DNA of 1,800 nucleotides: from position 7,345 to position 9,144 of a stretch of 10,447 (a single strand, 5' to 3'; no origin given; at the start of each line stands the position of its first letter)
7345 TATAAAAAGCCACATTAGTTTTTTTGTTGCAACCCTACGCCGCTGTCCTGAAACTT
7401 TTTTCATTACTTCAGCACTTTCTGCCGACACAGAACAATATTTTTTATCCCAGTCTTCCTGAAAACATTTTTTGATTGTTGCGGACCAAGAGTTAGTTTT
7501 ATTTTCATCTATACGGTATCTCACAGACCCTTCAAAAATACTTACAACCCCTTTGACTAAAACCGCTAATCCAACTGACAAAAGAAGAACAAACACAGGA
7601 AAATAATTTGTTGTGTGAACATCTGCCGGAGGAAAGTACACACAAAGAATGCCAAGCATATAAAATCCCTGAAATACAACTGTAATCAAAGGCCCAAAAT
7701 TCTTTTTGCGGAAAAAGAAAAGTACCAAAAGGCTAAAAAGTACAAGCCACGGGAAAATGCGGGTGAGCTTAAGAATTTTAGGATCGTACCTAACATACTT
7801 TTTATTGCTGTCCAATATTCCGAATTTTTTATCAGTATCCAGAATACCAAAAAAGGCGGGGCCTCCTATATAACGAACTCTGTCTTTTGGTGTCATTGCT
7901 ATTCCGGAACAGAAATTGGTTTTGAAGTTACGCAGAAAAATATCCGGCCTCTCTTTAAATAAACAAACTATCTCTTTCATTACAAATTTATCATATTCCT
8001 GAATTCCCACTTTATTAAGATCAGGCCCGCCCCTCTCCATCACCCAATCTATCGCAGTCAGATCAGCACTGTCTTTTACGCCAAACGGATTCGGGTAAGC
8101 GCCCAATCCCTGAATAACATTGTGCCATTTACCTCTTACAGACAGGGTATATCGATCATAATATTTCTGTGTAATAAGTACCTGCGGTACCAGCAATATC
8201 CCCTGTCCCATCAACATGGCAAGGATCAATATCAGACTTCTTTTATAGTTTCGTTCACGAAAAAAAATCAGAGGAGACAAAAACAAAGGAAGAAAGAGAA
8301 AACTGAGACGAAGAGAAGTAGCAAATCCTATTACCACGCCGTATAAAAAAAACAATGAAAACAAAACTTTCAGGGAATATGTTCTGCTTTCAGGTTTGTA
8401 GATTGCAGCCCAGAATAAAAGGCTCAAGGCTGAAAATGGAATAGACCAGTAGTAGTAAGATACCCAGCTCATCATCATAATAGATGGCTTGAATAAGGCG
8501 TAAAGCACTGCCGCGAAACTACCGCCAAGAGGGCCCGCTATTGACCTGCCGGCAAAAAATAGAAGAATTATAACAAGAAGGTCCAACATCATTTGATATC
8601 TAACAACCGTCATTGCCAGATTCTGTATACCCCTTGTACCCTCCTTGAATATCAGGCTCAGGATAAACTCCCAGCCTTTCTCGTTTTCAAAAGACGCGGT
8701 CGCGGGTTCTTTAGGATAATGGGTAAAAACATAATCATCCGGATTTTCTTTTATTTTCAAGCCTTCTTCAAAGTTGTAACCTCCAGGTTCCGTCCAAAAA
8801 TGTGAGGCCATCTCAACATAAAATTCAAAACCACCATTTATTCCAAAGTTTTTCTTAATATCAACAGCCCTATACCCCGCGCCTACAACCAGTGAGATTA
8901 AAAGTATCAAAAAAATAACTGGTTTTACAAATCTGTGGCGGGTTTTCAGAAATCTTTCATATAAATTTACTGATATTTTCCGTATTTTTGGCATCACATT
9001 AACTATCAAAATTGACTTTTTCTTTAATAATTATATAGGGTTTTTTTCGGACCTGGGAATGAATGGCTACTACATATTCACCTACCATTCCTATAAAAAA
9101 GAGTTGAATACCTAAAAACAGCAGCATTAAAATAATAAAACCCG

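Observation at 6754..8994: Large polytopic membrane protein with GT-C-like topology but no family signature I can recognise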

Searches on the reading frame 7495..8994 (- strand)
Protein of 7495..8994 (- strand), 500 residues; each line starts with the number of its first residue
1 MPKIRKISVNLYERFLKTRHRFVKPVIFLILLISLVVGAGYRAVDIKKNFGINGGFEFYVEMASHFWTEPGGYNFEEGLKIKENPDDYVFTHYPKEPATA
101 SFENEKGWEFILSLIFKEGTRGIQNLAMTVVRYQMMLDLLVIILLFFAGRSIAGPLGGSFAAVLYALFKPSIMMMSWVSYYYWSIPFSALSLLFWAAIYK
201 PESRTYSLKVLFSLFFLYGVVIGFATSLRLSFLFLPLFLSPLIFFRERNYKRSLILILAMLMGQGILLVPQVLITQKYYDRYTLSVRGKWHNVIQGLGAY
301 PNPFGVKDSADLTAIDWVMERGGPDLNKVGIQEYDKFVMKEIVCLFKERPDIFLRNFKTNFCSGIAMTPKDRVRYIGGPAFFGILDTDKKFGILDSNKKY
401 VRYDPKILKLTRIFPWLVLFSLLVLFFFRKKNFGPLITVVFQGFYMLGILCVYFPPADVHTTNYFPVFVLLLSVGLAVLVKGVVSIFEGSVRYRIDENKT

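Call 25: search_protein_representatives(alignment_id=A2)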
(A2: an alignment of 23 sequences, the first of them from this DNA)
Query: 23 sequences, 483 profile positions. Proteins with E-value up to 0.001 (for the whole library): 278; up to 1e-10: 81; up to 1e-30: 34. The best 150 are listed.
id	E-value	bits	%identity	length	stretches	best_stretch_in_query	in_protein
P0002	1.2e-239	812.6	-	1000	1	2-482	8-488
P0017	1.7e-218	742.9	-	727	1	2-481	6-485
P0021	7.0e-212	721.0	-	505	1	5-482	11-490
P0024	4.4e-202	688.7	-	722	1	6-473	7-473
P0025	3.2e-201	685.9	-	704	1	16-476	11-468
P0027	4.3e-194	662.4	-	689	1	20-470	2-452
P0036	9.9e-189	644.7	-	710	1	5-476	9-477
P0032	2.9e-184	630.0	-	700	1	16-470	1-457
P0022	3.4e-184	629.7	-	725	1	3-482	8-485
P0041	2.7e-176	603.7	-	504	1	11-481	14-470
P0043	1.1e-173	595.0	-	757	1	2-481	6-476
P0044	1.3e-171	588.3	-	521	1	2-482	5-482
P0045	1.2e-162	558.7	-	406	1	3-384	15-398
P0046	9.9e-143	493.0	-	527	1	15-477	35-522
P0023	2.0e-140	485.4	-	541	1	168-479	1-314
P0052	2.6e-49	184.9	-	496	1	20-471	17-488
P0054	5.5e-42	160.8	-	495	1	23-460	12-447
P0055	1.4e-40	156.1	-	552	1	19-472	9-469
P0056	5.1e-39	151.0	-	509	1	12-466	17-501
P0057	1.3e-38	149.6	-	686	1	19-478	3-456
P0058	2.2e-38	148.9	-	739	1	47-468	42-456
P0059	6.0e-38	147.4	-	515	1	19-470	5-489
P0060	1.3e-37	146.3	-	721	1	21-464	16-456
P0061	1.1e-36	143.3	-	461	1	15-464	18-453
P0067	4.4e-27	111.6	-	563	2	20-360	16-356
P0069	4.7e-23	98.3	-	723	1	122-469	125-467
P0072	3.5e-22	95.4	-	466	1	92-415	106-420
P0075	8.0e-21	91.0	-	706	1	126-360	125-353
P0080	3.1e-17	79.1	-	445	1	21-353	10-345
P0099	4.1e-12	62.2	-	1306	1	125-361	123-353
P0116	1.7e-10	56.9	-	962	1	102-361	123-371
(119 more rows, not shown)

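Call 30: search_protein_families(library=pfam, alignment_id=A4, max_evalue=0.01)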
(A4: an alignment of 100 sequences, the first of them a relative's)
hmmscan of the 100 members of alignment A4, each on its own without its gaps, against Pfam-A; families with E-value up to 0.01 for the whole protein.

A. member 1, P0052 (496 aa): 0 families

B. families by the number of members that match (of 100 scanned): 10 families
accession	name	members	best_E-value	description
PF13231.12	PMT_2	40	3.6e-17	Dolichyl-phosphate-mannose-protein mannosyltransferase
PF02366.24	PMT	4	3.7e-10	Dolichyl-phosphate-mannose-protein mannosyltransferase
PF03901.23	Glyco_transf_22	3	0.002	Alg9-like mannosyltransferase family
PF09913.15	DUF2142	2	2e-05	Predicted membrane protein (DUF2142)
PF02350.25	Epimerase_2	1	6e-28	UDP-N-acetylglucosamine 2-epimerase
PF05697.18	Trigger_N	1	3.2e-14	Bacterial trigger factor protein (TF)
PF11028.14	TMEM260-like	1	0.0005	Protein O-mannosyl-transferase TMEM260-like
PF14184.11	YrvL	1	0.00079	Regulatory protein YrvL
PF02516.20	STT3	1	0.0018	Oligosaccharyl transferase STT3, N-terminal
PF19992.4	DUF6427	1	0.0019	Family of unknown function (DUF6427)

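Call 31: search_solved_structures(query=A2, max_evalue=10, show_alignments=3)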
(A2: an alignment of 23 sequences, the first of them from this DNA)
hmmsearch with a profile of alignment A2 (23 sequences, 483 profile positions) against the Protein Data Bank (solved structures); distinct sequences matched with E-value up to 10: 0.

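Call 32: search_solved_structures(query=A4, max_evalue=1, show_alignments=2)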
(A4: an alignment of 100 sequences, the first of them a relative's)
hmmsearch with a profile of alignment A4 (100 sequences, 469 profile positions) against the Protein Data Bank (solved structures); distinct sequences matched with E-value up to 1: 21.
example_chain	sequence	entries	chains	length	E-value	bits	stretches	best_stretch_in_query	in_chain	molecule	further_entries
3waj_A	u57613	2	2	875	2.6e-10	42.7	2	69-253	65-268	Transmembrane oligosaccharyl transferase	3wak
5gmy_A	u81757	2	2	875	2.8e-10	42.6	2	69-253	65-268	Transmembrane oligosaccharyl transferase, putative | Dolichyl-phosphooligosaccharide-protein glycotransferase 3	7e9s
9rql_A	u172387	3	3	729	0.0086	17.9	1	87-248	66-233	Protein O-mannosyl-transferase TMEM260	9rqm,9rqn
9avu_E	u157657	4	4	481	0.096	14.5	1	350-447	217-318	Acetylcholine receptor subunit beta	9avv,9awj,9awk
9gu0_B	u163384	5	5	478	0.099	14.4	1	350-447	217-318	Acetylcholine receptor subunit beta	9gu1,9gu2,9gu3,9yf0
9ye6_E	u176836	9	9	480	0.1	14.4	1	350-447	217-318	Acetylcholine receptor subunit beta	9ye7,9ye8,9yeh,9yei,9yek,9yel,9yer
9dmv_E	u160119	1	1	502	0.11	14.3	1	350-447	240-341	Acetylcholine receptor subunit beta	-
9dmg_E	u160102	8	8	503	0.11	14.3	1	350-447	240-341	Acetylcholine receptor subunit beta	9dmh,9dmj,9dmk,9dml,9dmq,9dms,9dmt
9yeu_E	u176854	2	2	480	0.12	14.1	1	350-447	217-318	Acetylcholine receptor subunit beta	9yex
9h2p_A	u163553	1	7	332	0.3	12.9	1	362-418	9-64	Low conductance mechanosensitive channel YnaI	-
6zye_E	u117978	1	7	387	0.6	11.9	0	361-418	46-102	YnaI,Low conductance mechanosensitive channel YnaI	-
6zyd_E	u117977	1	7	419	0.6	11.8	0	361-418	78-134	Low conductance mechanosensitive channel YnaI,Low conductance mechanosensitive channel Yna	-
9h95_A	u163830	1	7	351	0.63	11.8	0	362-418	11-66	Low conductance mechanosensitive channel YnaI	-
9e62_A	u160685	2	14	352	0.63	11.8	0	362-418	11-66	Low conductance mechanosensitive channel YnaI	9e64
5kxi_B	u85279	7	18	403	0.7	11.6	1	349-447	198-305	Neuronal acetylcholine receptor subunit beta-2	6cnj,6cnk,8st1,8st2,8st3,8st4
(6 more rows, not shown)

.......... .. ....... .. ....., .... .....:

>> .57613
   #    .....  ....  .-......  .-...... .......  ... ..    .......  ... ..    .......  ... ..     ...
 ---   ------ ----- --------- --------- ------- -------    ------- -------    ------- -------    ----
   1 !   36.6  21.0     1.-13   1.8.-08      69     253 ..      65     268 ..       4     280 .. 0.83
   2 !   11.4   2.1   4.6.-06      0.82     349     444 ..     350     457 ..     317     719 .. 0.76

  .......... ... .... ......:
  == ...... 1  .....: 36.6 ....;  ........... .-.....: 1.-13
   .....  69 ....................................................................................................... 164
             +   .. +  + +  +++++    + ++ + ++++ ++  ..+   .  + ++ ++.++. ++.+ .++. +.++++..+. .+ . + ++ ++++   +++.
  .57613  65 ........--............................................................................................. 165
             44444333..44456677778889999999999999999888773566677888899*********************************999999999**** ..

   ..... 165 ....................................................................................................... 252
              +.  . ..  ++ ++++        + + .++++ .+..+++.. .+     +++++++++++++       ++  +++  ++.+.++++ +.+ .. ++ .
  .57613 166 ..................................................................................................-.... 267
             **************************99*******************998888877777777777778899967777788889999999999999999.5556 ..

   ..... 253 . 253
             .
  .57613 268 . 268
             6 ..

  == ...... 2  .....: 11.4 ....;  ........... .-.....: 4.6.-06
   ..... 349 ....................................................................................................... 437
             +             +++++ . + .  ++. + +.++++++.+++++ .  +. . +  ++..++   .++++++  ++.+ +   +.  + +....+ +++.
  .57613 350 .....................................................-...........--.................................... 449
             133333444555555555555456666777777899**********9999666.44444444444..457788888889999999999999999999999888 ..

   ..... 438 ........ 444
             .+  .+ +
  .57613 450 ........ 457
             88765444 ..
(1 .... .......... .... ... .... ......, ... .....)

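Call 33: predict_structure(alignment_id=A2)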
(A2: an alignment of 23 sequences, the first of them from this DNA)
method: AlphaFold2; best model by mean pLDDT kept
length: 500 residues; sequences in the alignment: 23
mean_pLDDT: 85.9   pTM: 0.88
mean pLDDT of the five models: 85.9, 85.8, 85.5, 84.7, 84.2
residues with pLDDT >= 90: 249; 70-90: 198; 50-70: 35; < 50: 18
segments of 3 or more residues with pLDDT < 50: 373-375, 389-401
pLDDT, mean of each block of 10 residues (from residue 1): 72 77 90 97 91 82 91 86 92 87 76 95 94 95 98 96 96 87 93 96 88 98 92 94 94 98 96 86 77 80 80 85 82 86 91 84 79 62 68 43 76 93 94 95 88 60 92 97 85 64
secondary structure, 60 per line:
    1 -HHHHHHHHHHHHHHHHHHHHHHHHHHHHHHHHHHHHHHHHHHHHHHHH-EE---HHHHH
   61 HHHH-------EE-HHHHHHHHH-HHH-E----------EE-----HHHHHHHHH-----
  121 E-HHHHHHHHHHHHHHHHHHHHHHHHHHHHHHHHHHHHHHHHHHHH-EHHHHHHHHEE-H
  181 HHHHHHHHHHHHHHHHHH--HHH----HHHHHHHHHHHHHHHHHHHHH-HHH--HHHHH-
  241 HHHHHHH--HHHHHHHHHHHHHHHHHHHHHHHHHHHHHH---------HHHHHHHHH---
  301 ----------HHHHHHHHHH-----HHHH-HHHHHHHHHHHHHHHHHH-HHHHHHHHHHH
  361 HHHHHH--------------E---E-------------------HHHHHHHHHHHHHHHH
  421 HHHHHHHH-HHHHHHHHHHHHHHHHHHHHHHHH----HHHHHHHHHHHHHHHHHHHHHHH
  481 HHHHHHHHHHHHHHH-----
elements in order: H2-49 H56-64 H75-83 H107-115 H123-166 H169-176 H180-198 H208-228 H235-239 H241-247 H250-279 H289-297 H311-320 H326-329 H331-348 H350-366 H405-428 H430-453 H458-495

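Call 35: fold_search(model_id=the predicted structure, library=pdb)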
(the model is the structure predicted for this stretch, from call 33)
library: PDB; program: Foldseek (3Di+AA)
matches with E <= 10: 221; with E <= 0.001: 9
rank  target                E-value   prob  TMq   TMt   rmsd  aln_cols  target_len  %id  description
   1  7e9s_A                9.3e-07  1.00  0.51  0.31  13.6       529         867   12  Archaeal oligosaccharyltransferase AglB from Archaeoglobus fulgidus in complex with an inhibitory peptide and a dolich (released 2021-09-08)
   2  3wak                  5.8e-06  1.00  0.52  0.32  14.0       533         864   12  Crystal structure of the Archaeoglobus fulgidus oligosaccharyltransferase (O29867_ARCFU) in the apo form (released 2013-10-30)
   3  3waj                  2.0e-05  1.00  0.51  0.33  13.9       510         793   10  Crystal structure of the Archaeoglobus fulgidus oligosaccharyltransferase (O29867_ARCFU) complex with Zn and sulfate (released 2013-10-30)
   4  5gmy_A                2.2e-05  1.00  0.49  0.31  14.2       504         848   11  Crystal structure of the Archaeoglobus fulgidus oligosaccharyltransferase (O29867_ARCFU) tethered with an acceptor pep (released 2017-02-01)
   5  9n9j_I                1.1e-04  1.00  0.45  0.34  15.7       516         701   13  Structure of a GRP94 folding intermediate engaged with a CCDC134- and FKBP11-bound secretory translocon (released 2025-11-19)
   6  8b6l_I                3.2e-04  1.00  0.47  0.36  15.2       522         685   13  Subtomogram average of the human Sec61-TRAP-OSTA-translocon (released 2022-12-07)
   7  5ezm                  4.9e-04  1.00  0.32  0.31  17.6       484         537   12  Crystal Structure of ArnT from Cupriavidus metallidurans in the apo state (released 2016-02-17)
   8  7oci_F                8.5e-04  1.00  0.44  0.36  14.3       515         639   12  Cryo-EM structure of yeast Ost6p containing oligosaccharyltransferase complex (released 2022-02-16)
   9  8agc_A                8.8e-04  1.00  0.45  0.34  15.4       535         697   12  Structure of yeast oligosaccharylransferase complex with lipid-linked oligosaccharide and non-acceptor peptide bound (released 2022-12-07)
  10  8pn9_A                1.3e-03  1.00  0.43  0.34  13.3       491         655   13  Structure of human oligosaccharyltransferase OST-A complex bound to NGI-1 (released 2024-05-08)
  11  5f15                  1.5e-03  1.00  0.32  0.30  17.6       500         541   13  Crystal Structure of ArnT from Cupriavidus metallidurans bound to Undecaprenyl phosphate (released 2016-02-17)
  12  6ezn_F                1.6e-03  1.00  0.43  0.35  16.2       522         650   13  Cryo-EM structure of the yeast oligosaccharyltransferase (OST) complex (released 2018-01-17)
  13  6s7o_A                2.2e-03  1.00  0.44  0.35  13.0       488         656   12  Cryo-EM structure of human oligosaccharyltransferase complex OST-A (released 2019-12-18)
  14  6c26_A                2.3e-03  1.00  0.45  0.36  16.2       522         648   12  The Cryo-EM structure of a eukaryotic oligosaccharyl transferase complex (released 2018-01-31)
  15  9s6r_A                2.4e-03  1.00  0.39  0.48  14.5       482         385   13  Ternary cryo-EM structure of yeast ALG3 with Dol25-PP-GlcNAc2Man5, Dol25-P-Man, and Fab (released 2026-03-18)
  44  7tpg_B                7.4e-01  0.14  0.18  0.21  19.7       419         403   11  Single-Particle Cryo-EM Structure of the WaaL O-antigen ligase in its ligand bound state (released 2022-04-06)
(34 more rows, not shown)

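Call 51: find_related_loci(query=A2, collection=genome_contigs, flank=6000)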
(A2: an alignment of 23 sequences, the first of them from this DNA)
Query A2 (500 aa) in genome_contigs; peptide patterns used: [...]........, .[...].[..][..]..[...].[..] (x = any residue, [..] = any of these).
152 stretches matched a pattern; 8 encode a relative of the query (tblastn E <= 1e-3); 5 distinct loci.
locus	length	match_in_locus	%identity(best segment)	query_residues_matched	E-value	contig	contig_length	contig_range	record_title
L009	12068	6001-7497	94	2-500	0e+0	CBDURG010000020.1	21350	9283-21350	MAG TPA_asm: uncultured bacterium isolate SRR21487744_concoct_83 genome assembly, contig: ERZ25748493.557, whole genome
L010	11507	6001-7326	47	28-480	4e-132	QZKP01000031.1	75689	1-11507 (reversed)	MAG: Desulfarculus sp. isolate SURF_10 Ga0104751_1000356, whole genome shotgun sequence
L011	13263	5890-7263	44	13-480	6e-121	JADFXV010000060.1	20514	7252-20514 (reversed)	MAG: Desulfovibrionaceae bacterium isolate nDJH2bin10 nDJH2_bin10_NODE_60_length_20514_cov_895.971256, whole genome shot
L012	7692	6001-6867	27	71-372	2e-26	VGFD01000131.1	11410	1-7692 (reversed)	MAG: Armatimonadetes bacterium isolate M_DeepCast_50m_m2_086 M_DeepCast_50m_m2_086_Ga0194121_10010251, whole genome shot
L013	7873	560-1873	24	27-474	2e-26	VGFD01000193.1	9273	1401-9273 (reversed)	MAG: Armatimonadetes bacterium isolate M_DeepCast_50m_m2_086 M_DeepCast_50m_m2_086_Ga0194121_10013691, whole genome shot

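Call 55: search_protein_families(library=pfam, proteins=[P0052, P0054, P0055, P0056, P0057, P0058, P0059, P0060, P0061, P0067], max_evalue=0.05)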
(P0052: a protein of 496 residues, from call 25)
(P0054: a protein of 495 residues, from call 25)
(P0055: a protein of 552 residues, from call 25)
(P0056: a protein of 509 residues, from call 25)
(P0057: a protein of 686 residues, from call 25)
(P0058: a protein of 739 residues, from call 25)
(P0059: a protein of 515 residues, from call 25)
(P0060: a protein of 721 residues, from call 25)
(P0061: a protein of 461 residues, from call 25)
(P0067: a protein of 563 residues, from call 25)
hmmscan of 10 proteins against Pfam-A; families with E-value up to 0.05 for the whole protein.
P0052 (496 aa): 0 families

P0054 (495 aa): 1 family
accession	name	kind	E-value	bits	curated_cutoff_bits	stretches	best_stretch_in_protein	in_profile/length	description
PF04932.20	Wzy_C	-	0.045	14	31.7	1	215-261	13-61/149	O-Antigen ligase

P0055 (552 aa): 0 families

P0056 (509 aa): 0 families

P0057 (686 aa): 0 families

P0058 (739 aa): 0 families

P0059 (515 aa): 1 family
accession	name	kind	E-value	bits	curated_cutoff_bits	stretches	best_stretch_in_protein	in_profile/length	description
PF13231.12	PMT_2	-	0.0068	17.1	26.1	1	108-283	4-157/160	Dolichyl-phosphate-mannose-protein mannosyltransferase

P0060 (721 aa): 0 families

P0061 (461 aa): 0 families

P0067 (563 aa): 0 families

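Call 56: list_cluster_members(proteins=[P0052, P0055, P0058, P0060, P0069, P0072, P0075, P0080, P0099, P0116])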
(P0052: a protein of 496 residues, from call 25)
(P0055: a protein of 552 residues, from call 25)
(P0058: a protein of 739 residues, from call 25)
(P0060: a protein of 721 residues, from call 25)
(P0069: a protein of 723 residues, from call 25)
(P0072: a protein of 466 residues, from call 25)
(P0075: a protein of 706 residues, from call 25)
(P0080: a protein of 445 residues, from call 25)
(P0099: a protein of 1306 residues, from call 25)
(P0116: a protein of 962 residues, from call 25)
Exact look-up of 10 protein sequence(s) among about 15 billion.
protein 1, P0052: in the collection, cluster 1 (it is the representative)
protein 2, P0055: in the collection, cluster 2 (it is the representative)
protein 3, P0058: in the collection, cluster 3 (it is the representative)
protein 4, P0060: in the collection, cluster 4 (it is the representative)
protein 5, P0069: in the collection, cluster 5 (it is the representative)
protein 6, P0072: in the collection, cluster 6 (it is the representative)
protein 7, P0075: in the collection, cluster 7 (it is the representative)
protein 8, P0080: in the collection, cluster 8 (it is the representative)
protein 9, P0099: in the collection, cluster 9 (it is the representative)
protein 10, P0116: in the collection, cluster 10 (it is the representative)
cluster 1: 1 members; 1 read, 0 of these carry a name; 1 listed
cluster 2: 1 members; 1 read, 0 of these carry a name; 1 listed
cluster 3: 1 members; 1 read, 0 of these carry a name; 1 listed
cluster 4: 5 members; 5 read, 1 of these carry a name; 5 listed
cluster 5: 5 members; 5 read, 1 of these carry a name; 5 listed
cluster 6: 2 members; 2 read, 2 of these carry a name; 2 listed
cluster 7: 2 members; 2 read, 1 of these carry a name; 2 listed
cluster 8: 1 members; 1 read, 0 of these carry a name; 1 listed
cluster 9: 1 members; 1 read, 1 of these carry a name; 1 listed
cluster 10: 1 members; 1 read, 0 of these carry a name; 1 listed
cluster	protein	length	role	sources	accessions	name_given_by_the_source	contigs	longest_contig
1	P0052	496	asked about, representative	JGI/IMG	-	-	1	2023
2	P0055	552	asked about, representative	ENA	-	-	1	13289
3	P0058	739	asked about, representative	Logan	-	-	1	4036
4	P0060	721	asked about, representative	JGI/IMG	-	-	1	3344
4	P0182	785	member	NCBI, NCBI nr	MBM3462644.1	MAG: hypothetical protein FJX76_11135 [Armatimonadetes bacterium] | hypothetical protein [Armatimonadota bacterium]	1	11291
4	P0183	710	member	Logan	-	-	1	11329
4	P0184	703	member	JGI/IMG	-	-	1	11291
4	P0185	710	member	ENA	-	-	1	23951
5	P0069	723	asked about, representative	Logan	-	-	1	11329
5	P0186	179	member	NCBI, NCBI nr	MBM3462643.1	MAG: hypothetical protein FJX76_11130, partial [Armatimonadetes bacterium] | hypothetical protein [Armatimonadota bacterium]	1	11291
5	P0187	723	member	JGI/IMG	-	-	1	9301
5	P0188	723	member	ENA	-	-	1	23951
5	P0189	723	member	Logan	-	-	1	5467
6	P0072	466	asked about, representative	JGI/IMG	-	hypothetical protein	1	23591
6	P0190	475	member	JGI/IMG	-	hypothetical protein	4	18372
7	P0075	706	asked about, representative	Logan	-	-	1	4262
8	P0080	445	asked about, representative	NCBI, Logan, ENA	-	-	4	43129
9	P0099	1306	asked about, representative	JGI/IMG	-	hypothetical protein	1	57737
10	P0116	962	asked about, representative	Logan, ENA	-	-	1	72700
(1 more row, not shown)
